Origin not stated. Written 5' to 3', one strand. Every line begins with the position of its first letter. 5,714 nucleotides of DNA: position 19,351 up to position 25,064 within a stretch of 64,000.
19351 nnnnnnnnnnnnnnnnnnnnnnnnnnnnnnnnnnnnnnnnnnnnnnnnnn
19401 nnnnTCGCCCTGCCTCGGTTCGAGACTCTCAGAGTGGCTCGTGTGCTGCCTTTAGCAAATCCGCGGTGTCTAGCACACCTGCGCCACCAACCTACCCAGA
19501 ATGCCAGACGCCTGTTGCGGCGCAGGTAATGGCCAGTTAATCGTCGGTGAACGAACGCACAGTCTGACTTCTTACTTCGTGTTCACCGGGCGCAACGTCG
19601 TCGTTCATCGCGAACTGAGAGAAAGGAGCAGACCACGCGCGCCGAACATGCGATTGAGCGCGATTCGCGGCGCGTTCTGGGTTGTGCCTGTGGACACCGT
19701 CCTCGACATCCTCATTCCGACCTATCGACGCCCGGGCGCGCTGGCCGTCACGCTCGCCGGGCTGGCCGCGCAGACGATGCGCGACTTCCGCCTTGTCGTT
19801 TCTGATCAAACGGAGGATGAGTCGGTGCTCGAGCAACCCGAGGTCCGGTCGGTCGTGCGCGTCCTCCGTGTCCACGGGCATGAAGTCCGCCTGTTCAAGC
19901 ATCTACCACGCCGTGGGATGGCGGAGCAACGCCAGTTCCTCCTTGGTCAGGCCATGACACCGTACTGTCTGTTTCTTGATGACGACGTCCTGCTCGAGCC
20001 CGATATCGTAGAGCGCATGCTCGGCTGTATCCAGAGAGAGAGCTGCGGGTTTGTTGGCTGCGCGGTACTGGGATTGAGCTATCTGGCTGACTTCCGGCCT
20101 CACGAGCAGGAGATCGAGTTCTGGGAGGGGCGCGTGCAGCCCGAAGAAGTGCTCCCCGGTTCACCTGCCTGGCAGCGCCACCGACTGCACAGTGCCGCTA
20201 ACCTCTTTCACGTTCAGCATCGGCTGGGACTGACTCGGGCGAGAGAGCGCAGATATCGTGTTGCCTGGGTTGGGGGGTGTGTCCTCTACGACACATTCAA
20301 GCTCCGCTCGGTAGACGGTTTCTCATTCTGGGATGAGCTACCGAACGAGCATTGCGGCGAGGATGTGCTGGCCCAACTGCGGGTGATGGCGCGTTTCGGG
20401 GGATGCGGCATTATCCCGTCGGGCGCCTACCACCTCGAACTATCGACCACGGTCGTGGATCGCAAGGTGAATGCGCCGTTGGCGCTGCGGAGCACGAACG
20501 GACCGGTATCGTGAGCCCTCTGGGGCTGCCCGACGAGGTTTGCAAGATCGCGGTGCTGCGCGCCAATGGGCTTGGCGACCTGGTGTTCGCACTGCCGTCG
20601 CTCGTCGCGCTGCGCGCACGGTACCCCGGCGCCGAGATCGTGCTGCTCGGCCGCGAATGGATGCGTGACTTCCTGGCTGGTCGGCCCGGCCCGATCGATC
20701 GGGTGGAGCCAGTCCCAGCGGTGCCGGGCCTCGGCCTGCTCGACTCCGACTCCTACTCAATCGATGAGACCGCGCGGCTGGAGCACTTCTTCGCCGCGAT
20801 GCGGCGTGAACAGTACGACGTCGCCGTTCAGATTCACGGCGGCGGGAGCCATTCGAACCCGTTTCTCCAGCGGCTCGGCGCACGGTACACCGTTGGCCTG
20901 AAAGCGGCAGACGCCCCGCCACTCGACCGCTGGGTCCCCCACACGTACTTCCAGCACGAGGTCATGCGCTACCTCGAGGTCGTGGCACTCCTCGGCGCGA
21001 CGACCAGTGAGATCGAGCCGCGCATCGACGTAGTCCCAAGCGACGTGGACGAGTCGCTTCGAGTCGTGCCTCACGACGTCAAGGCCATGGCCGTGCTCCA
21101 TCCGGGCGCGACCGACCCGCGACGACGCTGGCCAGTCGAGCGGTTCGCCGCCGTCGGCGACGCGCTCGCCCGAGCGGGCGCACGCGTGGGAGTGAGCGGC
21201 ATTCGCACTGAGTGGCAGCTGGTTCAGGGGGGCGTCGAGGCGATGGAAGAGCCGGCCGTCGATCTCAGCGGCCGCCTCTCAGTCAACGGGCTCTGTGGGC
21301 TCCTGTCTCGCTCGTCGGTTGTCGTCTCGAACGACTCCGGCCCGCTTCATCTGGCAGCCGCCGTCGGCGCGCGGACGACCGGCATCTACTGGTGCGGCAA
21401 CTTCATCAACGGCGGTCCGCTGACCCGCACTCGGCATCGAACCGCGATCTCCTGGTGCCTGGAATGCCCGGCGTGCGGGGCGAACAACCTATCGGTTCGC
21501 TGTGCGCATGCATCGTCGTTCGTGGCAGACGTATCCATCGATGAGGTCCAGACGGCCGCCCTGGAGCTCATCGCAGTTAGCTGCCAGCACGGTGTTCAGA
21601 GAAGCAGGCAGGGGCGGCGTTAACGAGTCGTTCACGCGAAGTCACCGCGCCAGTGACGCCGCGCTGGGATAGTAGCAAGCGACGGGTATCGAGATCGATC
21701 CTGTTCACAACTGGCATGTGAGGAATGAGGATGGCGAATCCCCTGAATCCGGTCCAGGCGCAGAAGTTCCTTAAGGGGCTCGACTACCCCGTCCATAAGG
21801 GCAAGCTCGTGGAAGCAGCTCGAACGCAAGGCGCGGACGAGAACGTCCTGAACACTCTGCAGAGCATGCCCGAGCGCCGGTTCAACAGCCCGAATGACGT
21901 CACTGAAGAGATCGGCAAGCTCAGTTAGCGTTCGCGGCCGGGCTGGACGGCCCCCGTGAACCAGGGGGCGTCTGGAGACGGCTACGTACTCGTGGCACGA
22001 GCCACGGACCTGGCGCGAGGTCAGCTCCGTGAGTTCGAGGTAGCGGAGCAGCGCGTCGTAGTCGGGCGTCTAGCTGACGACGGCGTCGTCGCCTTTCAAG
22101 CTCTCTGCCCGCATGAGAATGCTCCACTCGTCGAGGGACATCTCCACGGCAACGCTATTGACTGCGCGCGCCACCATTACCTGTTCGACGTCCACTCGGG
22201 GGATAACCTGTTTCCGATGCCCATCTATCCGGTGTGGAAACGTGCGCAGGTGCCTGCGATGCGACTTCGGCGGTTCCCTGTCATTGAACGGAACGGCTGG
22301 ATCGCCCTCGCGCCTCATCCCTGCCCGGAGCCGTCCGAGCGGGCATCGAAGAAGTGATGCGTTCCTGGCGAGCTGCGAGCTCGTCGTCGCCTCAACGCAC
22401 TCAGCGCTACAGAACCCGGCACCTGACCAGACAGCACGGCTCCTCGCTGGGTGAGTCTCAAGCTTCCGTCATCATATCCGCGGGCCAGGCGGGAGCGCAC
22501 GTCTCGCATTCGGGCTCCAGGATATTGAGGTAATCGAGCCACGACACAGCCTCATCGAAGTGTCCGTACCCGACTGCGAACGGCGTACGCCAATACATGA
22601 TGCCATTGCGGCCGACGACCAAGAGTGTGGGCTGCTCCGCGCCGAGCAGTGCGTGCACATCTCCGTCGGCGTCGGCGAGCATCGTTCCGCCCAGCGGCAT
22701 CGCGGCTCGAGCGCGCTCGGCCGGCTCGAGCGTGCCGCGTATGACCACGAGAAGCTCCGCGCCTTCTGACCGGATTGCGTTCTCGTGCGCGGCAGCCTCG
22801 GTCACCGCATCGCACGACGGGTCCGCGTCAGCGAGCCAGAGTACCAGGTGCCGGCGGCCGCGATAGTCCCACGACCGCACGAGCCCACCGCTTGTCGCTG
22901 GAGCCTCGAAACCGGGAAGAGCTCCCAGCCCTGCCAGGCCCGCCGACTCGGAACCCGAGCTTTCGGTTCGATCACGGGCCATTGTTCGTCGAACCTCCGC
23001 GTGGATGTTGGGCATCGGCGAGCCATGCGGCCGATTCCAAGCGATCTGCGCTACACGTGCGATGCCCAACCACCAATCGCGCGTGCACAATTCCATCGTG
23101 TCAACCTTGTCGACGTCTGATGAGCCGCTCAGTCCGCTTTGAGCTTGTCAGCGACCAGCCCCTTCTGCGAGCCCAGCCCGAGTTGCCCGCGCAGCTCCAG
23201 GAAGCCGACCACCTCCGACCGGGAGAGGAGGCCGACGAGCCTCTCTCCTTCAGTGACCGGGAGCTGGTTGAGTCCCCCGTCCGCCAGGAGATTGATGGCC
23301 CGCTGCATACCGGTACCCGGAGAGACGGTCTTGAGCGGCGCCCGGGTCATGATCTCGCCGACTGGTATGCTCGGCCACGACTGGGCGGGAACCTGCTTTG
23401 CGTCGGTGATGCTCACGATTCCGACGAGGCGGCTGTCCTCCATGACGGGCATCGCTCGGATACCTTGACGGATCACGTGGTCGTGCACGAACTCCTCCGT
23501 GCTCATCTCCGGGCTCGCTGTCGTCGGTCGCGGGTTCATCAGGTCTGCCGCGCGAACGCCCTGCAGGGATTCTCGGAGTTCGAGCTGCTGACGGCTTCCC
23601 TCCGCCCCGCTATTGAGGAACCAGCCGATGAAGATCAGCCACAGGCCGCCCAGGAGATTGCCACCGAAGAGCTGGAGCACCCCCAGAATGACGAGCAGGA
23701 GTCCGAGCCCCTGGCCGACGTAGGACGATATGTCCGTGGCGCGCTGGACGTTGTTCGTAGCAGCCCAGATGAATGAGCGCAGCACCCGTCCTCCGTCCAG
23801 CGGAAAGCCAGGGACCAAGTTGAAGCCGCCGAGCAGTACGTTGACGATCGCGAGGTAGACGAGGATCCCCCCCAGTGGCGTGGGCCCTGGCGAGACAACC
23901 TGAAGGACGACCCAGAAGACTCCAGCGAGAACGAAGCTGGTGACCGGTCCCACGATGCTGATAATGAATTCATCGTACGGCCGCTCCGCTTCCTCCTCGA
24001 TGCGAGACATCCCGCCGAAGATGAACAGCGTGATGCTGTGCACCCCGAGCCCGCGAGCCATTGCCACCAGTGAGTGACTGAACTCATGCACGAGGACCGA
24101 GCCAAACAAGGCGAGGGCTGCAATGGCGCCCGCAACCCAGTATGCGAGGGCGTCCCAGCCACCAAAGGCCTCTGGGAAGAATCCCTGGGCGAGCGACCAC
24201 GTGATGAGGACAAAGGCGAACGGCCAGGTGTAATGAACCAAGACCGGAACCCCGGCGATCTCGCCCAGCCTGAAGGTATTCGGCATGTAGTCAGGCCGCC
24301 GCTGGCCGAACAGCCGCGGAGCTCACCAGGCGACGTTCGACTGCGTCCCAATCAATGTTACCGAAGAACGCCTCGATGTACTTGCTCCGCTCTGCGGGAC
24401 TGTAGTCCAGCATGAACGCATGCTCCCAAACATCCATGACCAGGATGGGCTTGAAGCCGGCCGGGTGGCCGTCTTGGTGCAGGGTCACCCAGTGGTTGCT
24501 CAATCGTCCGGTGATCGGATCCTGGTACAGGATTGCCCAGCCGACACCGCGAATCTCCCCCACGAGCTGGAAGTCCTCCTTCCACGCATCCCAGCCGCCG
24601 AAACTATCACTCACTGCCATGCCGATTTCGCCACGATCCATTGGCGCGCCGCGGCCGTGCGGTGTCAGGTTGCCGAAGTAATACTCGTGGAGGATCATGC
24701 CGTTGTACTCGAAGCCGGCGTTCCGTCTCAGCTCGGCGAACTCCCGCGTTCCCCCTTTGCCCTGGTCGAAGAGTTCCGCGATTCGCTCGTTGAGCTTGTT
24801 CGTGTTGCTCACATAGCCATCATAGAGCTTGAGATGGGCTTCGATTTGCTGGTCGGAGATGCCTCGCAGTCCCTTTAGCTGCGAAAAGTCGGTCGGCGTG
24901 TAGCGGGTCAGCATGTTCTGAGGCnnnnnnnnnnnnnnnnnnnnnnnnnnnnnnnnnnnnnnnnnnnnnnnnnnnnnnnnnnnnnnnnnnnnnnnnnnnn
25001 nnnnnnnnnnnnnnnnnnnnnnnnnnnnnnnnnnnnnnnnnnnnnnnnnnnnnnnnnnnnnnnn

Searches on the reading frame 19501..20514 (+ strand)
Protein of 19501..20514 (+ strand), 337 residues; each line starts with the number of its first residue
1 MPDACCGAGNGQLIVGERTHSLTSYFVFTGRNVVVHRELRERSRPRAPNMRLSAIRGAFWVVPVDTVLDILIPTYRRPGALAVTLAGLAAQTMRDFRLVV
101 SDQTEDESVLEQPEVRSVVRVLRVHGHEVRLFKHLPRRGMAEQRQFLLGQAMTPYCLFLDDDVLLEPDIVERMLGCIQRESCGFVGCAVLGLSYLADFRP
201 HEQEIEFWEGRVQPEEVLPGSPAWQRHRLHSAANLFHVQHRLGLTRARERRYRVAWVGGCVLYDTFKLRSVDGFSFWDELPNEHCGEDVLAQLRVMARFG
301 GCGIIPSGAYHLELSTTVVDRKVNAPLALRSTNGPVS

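Call 8: search_protein_families(library=pfam, proteins=[window:19501-20514:+])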
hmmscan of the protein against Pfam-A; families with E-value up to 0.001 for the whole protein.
window:19501-20514:+ (337 aa): 2 families
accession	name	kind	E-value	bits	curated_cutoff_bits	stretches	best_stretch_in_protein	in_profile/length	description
PF00535.33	Glycos_transf_2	-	7.3e-12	46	23.3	1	70-205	2-131/168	Glycosyl transferase family 2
PF13641.12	Glyco_tranf_2_3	-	1.6e-05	25.5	27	1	70-198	5-131/230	Glycosyltransferase like family 2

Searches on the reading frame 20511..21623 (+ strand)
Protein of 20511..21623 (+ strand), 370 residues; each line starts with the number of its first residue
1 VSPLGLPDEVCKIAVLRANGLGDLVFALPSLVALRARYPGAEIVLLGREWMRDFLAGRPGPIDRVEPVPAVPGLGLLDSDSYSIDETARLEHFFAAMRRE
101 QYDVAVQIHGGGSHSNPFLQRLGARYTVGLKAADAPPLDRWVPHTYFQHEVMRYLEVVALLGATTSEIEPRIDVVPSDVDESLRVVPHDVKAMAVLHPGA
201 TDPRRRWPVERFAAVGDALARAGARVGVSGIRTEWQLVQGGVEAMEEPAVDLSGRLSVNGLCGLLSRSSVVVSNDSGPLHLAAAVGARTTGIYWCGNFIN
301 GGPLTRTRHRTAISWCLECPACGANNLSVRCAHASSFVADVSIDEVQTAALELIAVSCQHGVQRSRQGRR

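Call 25: search_protein_families(library=pfam, max_evalue=0.001, proteins=[window:20511-21623:+])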
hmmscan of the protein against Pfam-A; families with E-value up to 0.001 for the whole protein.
window:20511-21623:+ (370 aa): 1 family
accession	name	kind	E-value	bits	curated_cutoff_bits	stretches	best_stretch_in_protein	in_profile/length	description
PF01075.23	Glyco_transf_9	-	1.3e-24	87.3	22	1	93-304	4-220/247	Glycosyltransferase family 9 (heptosyltransferase)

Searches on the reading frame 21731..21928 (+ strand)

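Call 8: search_protein_families(library=pfam, proteins=[window:21731-21928:+])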
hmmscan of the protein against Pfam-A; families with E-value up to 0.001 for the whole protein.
window:21731-21928:+ (65 aa): 1 family
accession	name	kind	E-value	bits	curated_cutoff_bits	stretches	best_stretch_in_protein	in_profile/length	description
PF11387.14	DUF2795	-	5.6e-20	71.4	25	1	6-58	2-54/54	Protein of unknown function (DUF2795)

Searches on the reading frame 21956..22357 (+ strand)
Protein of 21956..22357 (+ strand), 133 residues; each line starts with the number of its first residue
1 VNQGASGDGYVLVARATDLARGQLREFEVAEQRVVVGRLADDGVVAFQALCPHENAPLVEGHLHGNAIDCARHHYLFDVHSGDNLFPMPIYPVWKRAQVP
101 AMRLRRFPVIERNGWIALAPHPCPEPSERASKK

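Call 25: search_protein_families(library=pfam, max_evalue=0.001, proteins=[window:21956-22357:+])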
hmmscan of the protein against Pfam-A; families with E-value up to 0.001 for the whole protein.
window:21956-22357:+ (133 aa): 1 family
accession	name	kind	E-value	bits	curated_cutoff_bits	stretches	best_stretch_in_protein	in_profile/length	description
PF00355.32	Rieske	-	1.5e-13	50.9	20.3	1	11-83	3-74/88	Rieske [2Fe-2S] domain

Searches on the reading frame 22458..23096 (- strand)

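Call 25: search_protein_families(library=pfam, max_evalue=0.001, proteins=[window:22458-23096:-])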
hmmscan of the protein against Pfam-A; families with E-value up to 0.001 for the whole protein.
window:22458-23096:- (212 aa): 1 family
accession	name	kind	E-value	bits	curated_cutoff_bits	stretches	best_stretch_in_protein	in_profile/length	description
PF00578.27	AhpC-TSA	-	4.7e-07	30.2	26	1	60-168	5-122/124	AhpC/TSA family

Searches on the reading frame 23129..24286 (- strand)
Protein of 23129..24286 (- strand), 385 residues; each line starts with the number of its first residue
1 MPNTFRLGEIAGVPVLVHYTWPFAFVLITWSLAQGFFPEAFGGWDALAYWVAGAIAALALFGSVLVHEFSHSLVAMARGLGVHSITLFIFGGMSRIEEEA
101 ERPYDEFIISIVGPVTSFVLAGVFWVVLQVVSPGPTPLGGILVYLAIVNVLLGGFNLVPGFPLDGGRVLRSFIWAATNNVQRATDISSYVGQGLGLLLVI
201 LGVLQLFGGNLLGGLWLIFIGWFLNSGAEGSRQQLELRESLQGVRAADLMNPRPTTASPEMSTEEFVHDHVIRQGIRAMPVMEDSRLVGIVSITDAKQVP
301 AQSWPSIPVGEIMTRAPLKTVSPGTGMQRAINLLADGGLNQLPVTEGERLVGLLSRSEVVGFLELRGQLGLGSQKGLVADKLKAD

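Call 25: search_protein_families(library=pfam, max_evalue=0.001, proteins=[window:23129-24286:-])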
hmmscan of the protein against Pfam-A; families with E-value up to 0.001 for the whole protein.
window:23129-24286:- (385 aa): 2 families
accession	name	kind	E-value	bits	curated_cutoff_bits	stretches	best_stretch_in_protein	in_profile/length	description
PF02163.28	Peptidase_M50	-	1.1e-21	77.7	27.2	2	56-130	2-102/221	Peptidase family M50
PF00571.33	CBS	-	2.6e-19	69.7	24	2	309-363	1-55/57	CBS domain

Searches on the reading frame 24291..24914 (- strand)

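Call 8: search_protein_families(library=pfam, proteins=[window:24291-24914:-])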
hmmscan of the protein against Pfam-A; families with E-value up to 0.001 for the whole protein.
window:24291-24914:- (207 aa): 2 families
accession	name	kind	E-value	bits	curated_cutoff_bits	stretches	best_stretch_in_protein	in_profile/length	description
PF02777.23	Sod_Fe_C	-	5.4e-23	81.4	20.9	1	95-195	3-102/102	Iron/manganese superoxide dismutases, C-terminal domain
PF00081.27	Sod_Fe_N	-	0.00026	21.8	27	1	19-83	18-81/82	Iron/manganese superoxide dismutases, alpha-hairpin domain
